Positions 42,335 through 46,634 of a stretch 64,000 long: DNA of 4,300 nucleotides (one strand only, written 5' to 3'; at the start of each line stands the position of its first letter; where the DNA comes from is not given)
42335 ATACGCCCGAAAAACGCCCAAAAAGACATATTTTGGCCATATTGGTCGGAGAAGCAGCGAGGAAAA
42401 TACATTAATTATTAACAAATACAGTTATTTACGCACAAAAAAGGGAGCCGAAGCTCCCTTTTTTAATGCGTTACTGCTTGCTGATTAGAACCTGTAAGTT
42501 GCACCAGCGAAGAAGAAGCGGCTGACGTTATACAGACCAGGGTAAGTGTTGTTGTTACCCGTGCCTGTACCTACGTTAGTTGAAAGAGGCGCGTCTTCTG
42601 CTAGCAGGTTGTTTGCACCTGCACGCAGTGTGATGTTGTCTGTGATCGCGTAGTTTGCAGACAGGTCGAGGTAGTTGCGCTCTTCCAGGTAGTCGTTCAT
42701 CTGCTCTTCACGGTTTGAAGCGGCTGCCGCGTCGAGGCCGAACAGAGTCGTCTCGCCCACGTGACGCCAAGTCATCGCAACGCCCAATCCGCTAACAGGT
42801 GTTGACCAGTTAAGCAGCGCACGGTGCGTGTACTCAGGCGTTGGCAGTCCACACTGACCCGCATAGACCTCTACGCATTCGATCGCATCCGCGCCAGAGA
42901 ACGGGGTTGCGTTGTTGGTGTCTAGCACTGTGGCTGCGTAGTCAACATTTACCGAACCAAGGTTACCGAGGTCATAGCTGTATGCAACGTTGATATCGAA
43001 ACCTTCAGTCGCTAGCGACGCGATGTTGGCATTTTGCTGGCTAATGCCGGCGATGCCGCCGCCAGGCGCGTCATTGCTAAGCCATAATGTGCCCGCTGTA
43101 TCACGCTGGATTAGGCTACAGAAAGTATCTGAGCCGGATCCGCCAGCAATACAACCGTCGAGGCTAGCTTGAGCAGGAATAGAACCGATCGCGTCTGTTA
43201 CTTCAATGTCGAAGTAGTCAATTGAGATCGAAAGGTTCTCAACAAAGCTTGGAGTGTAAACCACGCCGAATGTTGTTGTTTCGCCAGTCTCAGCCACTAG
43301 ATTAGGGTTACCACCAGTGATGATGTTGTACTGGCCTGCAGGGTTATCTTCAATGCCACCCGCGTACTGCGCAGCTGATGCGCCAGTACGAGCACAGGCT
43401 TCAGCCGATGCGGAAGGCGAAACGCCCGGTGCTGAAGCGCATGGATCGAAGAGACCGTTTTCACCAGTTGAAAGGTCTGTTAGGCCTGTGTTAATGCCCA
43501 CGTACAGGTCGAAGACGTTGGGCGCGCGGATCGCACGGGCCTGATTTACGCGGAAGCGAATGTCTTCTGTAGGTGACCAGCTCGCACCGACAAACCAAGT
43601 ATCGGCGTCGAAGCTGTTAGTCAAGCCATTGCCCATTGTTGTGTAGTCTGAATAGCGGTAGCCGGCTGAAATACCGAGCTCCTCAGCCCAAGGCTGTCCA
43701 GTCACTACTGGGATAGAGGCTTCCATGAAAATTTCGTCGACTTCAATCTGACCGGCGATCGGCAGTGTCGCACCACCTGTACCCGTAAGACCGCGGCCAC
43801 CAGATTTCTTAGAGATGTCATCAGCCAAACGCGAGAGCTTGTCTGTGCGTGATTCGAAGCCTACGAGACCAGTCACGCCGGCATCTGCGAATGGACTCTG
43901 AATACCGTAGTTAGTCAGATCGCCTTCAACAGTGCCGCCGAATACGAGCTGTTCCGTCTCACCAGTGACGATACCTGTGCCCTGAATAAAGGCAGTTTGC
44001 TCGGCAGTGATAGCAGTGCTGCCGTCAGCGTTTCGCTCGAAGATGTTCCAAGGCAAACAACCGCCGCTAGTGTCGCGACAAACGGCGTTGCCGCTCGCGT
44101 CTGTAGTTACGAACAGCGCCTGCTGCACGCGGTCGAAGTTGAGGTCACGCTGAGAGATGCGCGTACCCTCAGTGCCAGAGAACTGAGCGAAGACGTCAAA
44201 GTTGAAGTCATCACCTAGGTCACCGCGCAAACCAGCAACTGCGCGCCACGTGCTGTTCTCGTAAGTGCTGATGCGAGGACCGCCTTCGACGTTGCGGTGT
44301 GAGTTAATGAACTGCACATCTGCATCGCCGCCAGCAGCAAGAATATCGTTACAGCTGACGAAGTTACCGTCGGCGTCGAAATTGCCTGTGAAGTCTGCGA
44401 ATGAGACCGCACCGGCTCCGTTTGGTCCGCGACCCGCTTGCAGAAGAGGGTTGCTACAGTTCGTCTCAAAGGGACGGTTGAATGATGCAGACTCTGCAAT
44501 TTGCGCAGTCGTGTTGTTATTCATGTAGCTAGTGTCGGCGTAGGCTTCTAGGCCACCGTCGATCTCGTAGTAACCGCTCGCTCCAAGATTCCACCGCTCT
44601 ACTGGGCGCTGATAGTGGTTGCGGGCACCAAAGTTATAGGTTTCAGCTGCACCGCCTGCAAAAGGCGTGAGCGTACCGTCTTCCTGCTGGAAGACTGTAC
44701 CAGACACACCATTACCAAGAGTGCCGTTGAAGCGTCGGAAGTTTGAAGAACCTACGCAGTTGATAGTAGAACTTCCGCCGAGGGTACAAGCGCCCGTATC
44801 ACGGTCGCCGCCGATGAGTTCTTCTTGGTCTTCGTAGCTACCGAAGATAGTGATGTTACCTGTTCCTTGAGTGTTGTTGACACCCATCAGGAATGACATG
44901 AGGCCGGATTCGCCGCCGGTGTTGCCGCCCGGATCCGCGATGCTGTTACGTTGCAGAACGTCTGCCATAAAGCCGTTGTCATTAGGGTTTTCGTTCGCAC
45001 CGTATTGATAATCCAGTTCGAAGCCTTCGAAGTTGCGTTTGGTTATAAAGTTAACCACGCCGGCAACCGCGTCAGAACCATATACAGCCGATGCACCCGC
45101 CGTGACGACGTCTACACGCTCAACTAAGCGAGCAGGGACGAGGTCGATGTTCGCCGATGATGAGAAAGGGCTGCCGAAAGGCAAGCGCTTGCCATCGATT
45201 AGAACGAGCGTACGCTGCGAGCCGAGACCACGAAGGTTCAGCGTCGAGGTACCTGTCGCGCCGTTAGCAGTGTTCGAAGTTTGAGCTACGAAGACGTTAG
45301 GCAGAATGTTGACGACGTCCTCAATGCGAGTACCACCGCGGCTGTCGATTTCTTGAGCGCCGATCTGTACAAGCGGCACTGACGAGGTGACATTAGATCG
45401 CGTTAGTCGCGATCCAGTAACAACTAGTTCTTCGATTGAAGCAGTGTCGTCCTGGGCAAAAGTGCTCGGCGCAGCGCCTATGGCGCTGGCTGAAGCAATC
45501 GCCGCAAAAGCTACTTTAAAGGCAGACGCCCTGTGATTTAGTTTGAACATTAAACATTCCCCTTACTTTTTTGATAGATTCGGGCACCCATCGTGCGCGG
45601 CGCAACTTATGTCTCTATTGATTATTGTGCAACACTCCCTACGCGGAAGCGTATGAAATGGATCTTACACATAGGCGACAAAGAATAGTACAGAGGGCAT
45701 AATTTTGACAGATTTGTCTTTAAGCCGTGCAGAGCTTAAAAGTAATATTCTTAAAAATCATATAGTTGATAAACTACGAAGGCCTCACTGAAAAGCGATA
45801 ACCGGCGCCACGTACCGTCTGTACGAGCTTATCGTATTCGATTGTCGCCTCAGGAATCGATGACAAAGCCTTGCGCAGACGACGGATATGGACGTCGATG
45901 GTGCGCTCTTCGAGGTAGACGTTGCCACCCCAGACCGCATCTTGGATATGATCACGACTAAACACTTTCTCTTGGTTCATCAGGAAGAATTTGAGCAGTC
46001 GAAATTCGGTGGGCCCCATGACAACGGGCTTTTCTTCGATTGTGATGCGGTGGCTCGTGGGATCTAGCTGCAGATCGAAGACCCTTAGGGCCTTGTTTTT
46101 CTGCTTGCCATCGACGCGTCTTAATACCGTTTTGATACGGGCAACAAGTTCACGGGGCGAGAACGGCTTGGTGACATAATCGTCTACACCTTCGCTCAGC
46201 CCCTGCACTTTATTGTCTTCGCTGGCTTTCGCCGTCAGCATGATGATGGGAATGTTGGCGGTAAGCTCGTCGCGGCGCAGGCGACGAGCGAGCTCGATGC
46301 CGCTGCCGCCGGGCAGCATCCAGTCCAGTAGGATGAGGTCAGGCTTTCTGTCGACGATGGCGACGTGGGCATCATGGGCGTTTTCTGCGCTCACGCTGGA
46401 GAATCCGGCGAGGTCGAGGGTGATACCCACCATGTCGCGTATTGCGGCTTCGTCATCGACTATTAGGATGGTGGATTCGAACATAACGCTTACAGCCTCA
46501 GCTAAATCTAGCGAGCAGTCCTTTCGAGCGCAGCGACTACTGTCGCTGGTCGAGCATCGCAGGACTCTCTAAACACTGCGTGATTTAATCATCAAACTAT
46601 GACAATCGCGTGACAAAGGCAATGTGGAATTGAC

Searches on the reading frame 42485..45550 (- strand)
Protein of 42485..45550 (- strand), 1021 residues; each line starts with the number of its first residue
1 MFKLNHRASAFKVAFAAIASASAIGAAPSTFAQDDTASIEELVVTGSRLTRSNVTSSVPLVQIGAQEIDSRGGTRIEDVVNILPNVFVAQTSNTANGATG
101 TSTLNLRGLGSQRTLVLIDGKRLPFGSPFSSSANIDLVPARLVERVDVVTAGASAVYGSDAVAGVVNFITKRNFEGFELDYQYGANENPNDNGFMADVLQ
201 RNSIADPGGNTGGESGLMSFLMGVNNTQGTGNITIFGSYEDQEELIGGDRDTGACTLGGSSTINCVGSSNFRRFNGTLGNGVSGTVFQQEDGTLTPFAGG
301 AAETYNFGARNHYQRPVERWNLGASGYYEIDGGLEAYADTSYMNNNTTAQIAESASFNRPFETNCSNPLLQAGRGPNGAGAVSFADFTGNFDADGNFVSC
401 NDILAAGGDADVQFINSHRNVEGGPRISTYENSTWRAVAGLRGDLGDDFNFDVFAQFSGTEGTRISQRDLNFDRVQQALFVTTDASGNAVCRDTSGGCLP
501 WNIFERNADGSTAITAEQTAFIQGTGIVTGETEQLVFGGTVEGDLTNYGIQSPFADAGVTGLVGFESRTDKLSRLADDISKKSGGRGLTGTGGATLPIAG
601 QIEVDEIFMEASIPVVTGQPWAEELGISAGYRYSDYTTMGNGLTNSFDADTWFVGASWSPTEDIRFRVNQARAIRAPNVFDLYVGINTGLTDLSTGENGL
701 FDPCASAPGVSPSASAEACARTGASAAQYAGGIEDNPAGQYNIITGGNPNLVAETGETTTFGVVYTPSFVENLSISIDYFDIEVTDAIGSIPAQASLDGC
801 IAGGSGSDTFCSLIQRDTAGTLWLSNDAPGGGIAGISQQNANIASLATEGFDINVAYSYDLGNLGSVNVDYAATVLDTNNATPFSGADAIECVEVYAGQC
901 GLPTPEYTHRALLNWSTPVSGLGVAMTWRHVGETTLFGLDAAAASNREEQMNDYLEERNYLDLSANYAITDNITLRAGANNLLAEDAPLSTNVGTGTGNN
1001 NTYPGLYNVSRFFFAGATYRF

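Call 3: search_protein_families(library=pfam, proteins=[window:42485-45550:-], max_evalue=0.01)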
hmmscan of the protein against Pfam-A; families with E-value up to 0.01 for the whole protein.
window:42485-45550:- (1021 aa): 2 families
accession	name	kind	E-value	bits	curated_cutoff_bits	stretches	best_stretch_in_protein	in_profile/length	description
PF00593.30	TonB_dep_Rec_b-barrel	-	3.1e-27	97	27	1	386-982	23-436/436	TonB dependent receptor-like, beta-barrel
PF07715.20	Plug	-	1.6e-20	74.1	23.9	1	59-165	8-107/107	TonB-dependent Receptor Plug Domain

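Call 5: search_protein_families(library=ncbifam, proteins=[window:42485-45550:-], max_evalue=0.001)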
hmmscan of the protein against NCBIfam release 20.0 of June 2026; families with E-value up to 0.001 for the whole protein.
window:42485-45550:- (1021 aa): 22 families
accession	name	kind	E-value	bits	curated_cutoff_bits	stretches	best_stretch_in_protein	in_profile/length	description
TIGR01786.1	TonB-hemlactrns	subfamily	1.1e-28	100.1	323.75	2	622-1021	404-719/719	TonB-dependent hemoglobin/transferrin/lactoferrin family receptor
NF007926.1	PRK10641.1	equivalog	2.8e-28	98.9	836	1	26-200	14-183/617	TonB-dependent vitamin B12 receptor BtuB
TIGR01785.1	TonB-hemin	subfamily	4.3e-27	94.8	316.85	2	40-172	2-130/677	TonB-dependent heme/hemoglobin receptor family protein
TIGR01779.1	TonB-B12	equivalog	1.7e-24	86.4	599.7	1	15-188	5-173/614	TonB-dependent vitamin B12 receptor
NF010048.1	PRK13524.1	subfamily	1.9e-22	79.6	493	2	9-176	9-181/744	FepA family TonB-dependent siderophore receptor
NF010010.0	PRK13483.1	equivalog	2.4e-19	68.8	927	1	18-175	9-167/660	ligand-gated channel protein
NF010051.0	PRK13528.1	subfamily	1.4e-18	66.5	583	1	14-175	11-176/727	FepA family TonB-dependent siderophore receptor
NF007478.2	PRK10064.1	equivalog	3.6e-17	61.9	745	1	20-172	13-159/663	catecholate siderophore receptor CirA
NF010038.0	PRK13513.1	equivalog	5.5e-17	61.5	942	1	13-179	11-173/659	ligand-gated channel protein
NF010012.0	PRK13486.1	equivalog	6.5e-15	54.5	924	1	39-182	24-169/696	TonB-dependent receptor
TIGR01783.1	TonB-siderophor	subfamily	2.1e-13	49.8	223.5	1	64-173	10-110/649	TonB-dependent siderophore receptor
NF050067.1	TonBEntbctnRecCfrA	equivalog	9.2e-12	44.1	1200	1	29-183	16-170/698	TonB-dependent ferric enterobactin receptor CfrA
NF010011.0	PRK13484.1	equivalog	5.7e-11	41.4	1197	1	28-172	20-160/682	IreA family TonB-dependent siderophore receptor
TIGR01782.1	TonB-Xanth-Caul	subfamily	7.8e-11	41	310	2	733-1021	624-868/868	TonB-dependent receptor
NF053590.1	TonB_dep_TOL0244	equivalog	2e-09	36.7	645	1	53-173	27-142/604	TOL_0244 family TonB-dependent receptor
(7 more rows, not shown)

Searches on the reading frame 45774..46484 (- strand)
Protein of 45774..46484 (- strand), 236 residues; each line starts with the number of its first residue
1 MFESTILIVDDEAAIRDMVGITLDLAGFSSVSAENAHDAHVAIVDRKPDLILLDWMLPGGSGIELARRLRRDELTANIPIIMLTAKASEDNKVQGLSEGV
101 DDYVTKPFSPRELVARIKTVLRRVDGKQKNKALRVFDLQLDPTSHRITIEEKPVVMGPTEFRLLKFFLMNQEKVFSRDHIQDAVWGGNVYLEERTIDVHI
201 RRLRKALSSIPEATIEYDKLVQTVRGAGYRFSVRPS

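Call 6: search_protein_families(library=pfam, proteins=[window:45774-46484:-], max_evalue=0.00001)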
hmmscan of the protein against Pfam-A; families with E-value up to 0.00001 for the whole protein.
window:45774-46484:- (236 aa): 2 families
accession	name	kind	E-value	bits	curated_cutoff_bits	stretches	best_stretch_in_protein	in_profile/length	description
PF00072.30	Response_reg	-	1.2e-27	96.7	30.2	1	6-118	1-111/111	Response regulator receiver domain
PF00486.34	Trans_reg_C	-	1.3e-22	80.1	26.2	1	152-231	2-77/77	Transcriptional regulatory protein, C terminal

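Call 72: search_protein_families(library=ncbifam, proteins=[window:45774-46484:-], max_evalue=0.001)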
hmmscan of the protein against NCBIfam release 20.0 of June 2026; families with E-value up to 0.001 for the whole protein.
window:45774-46484:- (236 aa): 104 families (the best 25 are shown)
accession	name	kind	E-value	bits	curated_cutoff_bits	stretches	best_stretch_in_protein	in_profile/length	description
TIGR02154.1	PhoB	equivalog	1.8e-96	321.8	296.2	1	4-232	3-226/226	phosphate regulon transcriptional regulator PhoB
NF007546.0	PRK10161.1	equivalog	7.2e-84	280.9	471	1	5-234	4-228/229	phosphate response regulator transcription factor PhoB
NF040689.1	MtrAB_MtrA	equivalog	6e-62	208.8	300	1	6-230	1-217/219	MtrAB system response regulator MtrA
NF053854.1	RespRegPhoBBctds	equivalog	1.2e-58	198.1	270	1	6-231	1-224/225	two-component system response regulator PhoB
NF040534.1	resp_reg_YycF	equivalog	1.9e-51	174.5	340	1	5-230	2-226/231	response regulator YycF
NF008296.0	PRK11083.1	equivalog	2.9e-51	174.1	273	1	3-232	3-226/228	two-component system response regulator CreB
NF045944.1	ResRegRpaBCyano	equivalog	9.2e-51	172.4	330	1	7-231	1-227/229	response regulator transcription factor RpaB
NF007982.1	PRK10710.1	equivalog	4.4e-49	167.2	380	1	4-232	8-228/235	envelope stress response regulator BaeR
NF033117.2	vanR_ACDEGLN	exception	1e-48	165.8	350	1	6-230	1-224/226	VanR-ABDEGLN family response regulator transcription factor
NF033120.0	vanR_FM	exception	3.3e-46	157.8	460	1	3-232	3-230/231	vancomycin resistance response regulator transcription factor, VanR-F/VanR-M family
NF007005.1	PRK09468.1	equivalog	3.9e-46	157.4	331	1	4-231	4-231/237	osmolarity response regulator transcription factor OmpR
NF041733.1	resp_reg_CseB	equivalog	1.8e-45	155.1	350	1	5-231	2-226/228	two-component system response regulator CseB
NF041734.1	resp_reg_RppA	equivalog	6.7e-43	146.7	250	1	6-232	3-228/229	two-component system response regulator RppA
TIGR01387.1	cztR_silR_copR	subfamily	7.2e-43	146.8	279.2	1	6-230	1-217/218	heavy metal response regulator transcription factor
NF041209.1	resp_regPieR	equivalog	3.9e-41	141.2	450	1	6-232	3-228/231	two component system response regulator PieR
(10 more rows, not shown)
